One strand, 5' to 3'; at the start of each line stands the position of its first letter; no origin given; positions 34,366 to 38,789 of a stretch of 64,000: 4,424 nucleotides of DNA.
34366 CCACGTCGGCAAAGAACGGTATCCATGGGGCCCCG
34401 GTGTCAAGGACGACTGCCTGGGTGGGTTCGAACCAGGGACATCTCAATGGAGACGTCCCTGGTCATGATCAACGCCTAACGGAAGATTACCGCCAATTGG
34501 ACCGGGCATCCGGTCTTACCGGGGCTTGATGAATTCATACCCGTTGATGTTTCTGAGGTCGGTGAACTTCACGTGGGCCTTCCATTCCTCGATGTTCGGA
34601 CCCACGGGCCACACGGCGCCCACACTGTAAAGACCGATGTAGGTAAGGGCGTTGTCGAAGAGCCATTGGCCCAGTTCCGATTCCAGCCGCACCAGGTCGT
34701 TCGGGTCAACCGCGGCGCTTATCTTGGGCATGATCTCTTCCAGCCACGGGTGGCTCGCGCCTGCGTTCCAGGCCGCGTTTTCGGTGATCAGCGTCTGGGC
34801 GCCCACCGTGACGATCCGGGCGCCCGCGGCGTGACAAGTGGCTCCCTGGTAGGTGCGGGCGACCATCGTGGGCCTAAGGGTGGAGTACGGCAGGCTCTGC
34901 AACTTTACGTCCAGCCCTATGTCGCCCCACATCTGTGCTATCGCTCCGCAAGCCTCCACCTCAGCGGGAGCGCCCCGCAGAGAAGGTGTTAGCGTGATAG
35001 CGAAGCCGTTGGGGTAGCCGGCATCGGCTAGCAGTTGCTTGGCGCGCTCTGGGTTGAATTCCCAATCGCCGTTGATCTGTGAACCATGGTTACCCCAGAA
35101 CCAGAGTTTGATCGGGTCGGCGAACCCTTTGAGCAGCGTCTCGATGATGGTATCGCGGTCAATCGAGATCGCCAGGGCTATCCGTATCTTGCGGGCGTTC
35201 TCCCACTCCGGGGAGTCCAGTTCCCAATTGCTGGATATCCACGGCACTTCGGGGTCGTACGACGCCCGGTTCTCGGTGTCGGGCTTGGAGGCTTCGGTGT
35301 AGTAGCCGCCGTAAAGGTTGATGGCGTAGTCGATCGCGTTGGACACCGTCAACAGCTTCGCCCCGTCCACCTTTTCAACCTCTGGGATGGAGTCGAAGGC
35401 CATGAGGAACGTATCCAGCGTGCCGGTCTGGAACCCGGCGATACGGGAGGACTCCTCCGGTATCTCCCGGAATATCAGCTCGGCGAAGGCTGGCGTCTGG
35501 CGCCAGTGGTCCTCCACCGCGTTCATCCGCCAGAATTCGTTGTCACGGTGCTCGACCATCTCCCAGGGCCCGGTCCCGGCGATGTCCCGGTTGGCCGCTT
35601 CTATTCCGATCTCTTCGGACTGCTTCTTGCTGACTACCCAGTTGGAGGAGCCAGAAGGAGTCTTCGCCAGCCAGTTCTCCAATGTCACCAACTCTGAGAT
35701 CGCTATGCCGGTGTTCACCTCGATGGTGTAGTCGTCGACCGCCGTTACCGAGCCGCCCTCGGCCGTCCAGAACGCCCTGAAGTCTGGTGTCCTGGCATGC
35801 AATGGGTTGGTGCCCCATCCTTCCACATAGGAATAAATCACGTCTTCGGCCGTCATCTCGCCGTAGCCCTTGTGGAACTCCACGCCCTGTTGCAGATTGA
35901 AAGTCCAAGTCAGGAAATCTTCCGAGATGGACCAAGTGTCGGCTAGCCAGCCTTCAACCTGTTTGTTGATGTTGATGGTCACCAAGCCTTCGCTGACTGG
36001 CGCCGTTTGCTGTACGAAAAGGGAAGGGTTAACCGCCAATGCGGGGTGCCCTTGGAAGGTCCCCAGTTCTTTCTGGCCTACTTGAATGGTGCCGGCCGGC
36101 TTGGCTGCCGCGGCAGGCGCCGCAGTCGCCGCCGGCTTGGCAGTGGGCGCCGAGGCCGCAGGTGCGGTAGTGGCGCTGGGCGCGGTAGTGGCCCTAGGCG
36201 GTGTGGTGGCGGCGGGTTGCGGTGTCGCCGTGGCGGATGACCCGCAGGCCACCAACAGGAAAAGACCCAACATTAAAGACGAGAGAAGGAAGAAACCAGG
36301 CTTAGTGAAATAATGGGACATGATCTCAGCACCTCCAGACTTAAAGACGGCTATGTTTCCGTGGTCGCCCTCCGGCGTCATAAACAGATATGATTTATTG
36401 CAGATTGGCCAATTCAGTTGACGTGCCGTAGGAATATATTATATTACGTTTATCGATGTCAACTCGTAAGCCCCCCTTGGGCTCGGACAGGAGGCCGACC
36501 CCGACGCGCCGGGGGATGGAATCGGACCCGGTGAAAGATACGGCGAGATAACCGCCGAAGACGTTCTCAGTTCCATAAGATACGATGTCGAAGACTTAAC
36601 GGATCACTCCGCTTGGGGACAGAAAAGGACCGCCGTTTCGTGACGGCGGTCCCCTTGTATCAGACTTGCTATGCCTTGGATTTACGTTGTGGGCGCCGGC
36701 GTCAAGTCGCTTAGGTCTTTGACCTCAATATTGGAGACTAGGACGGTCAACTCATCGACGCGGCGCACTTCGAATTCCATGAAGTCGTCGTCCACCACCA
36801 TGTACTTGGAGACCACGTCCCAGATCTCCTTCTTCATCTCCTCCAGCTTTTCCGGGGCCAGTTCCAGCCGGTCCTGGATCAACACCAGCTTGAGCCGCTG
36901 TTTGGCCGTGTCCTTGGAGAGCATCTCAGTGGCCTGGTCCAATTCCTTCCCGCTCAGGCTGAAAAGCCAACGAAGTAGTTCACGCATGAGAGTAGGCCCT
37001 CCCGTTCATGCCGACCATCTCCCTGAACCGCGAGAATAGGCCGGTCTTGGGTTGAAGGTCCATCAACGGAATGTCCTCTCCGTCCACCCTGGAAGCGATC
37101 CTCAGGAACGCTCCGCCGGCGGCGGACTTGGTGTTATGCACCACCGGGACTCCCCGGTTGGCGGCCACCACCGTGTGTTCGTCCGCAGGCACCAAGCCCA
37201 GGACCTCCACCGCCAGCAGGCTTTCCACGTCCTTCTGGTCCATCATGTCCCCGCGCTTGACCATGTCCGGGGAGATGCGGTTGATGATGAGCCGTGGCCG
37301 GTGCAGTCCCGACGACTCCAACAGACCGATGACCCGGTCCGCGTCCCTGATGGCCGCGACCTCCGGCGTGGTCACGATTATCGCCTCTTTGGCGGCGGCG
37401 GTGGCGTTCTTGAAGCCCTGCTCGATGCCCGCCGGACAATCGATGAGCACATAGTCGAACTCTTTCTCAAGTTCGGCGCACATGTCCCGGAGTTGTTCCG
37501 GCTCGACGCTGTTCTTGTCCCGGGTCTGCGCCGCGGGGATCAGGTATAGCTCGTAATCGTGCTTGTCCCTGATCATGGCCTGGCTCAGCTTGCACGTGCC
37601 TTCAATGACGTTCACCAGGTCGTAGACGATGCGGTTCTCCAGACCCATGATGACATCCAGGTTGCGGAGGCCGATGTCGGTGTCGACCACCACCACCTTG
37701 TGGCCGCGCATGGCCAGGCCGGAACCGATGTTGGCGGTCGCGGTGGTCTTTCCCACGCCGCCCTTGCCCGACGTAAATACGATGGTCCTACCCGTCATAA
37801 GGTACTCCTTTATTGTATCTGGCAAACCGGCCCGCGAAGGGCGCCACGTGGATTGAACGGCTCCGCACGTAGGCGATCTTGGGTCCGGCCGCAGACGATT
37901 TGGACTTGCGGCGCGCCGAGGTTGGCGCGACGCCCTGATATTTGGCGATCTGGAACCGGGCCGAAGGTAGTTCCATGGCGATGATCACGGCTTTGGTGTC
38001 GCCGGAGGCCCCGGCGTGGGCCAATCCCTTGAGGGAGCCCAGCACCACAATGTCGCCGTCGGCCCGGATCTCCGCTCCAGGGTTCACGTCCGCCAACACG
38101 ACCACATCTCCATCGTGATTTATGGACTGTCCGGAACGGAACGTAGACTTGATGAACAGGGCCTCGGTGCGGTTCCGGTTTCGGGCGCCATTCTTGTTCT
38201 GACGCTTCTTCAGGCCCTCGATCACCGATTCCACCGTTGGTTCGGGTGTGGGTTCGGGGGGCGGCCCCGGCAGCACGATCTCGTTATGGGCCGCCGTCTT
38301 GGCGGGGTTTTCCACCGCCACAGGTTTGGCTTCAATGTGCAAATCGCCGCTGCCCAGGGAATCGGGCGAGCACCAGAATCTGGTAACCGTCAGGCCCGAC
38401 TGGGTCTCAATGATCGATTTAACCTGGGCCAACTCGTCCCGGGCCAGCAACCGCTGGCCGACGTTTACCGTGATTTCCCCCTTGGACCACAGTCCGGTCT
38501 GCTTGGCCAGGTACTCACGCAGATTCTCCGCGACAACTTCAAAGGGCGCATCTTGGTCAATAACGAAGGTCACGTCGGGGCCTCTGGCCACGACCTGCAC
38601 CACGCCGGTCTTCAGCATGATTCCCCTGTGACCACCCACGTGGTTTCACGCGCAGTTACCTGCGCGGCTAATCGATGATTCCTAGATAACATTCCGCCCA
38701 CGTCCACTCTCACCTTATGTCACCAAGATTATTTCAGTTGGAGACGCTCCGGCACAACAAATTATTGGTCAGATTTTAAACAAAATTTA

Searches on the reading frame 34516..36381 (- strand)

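Call 76: search_protein_families(library=pfam, proteins=[window:34516-36381:-], max_evalue=0.0001)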
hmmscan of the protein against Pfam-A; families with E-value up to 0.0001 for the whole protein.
window:34516-36381:- (621 aa): 1 family
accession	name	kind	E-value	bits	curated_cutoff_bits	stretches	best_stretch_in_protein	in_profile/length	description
PF00496.27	SBP_bac_5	-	5e-53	181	32.4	1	142-512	2-340/368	Bacterial extracellular solute-binding proteins, family 5 Middle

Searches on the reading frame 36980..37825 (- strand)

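Call 76: search_protein_families(library=pfam, proteins=[window:36980-37825:-], max_evalue=0.0001)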
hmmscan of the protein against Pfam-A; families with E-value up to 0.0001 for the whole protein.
window:36980-37825:- (281 aa): 7 families
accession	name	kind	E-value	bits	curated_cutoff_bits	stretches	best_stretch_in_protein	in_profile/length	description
PF13614.12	AAA_31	-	3e-21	76.6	27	1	13-165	2-160/177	AAA domain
PF10609.15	ParA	-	2.1e-19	70.4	27.1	1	13-247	4-245/246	NUBPL iron-transfer P-loop NTPase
PF01656.29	CbiA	-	2.7e-19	69.8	25.4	1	15-228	1-125/125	CobQ/CobB/MinD/ParA nucleotide binding domain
PF02374.21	ArsA_ATPase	-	1.4e-12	47.9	24.3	1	14-50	2-38/305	Anion-transporting ATPase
PF09140.17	MipZ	-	1.9e-11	44.2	20.7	1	14-163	2-137/262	ATPase MipZ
PF06564.18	CBP_BcsQ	-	2.7e-09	37.4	21.3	1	18-158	7-151/234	Cellulose biosynthesis protein BcsQ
PF00142.24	Fer4_NifH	-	1.6e-08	34.8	25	0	19-50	6-37/271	4Fe-4S iron sulfur cluster binding proteins, NifH/frxC family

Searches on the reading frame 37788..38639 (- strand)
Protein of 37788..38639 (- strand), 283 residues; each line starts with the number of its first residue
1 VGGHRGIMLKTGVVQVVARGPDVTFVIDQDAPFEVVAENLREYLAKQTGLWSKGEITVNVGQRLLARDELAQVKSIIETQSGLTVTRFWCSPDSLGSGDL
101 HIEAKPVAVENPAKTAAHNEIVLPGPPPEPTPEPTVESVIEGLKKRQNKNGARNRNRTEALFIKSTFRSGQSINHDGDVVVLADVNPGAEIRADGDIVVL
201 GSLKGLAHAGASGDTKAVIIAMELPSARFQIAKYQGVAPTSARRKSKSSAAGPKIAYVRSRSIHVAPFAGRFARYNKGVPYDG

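Call 76: search_protein_families(library=pfam, proteins=[window:37788-38639:-], max_evalue=0.0001)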
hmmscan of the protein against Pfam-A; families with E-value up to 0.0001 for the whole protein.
window:37788-38639:- (283 aa): 2 families
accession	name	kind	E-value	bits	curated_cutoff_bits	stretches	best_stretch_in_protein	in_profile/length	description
PF03775.22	MinC_C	-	9.9e-29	99.8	33.2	1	162-264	1-100/102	Septum formation inhibitor MinC, C-terminal domain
PF22642.1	MinC_N_1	-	1.2e-08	35.6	27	1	24-87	11-77/78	Cell-division inhibitor MinC, N-terminal domain-like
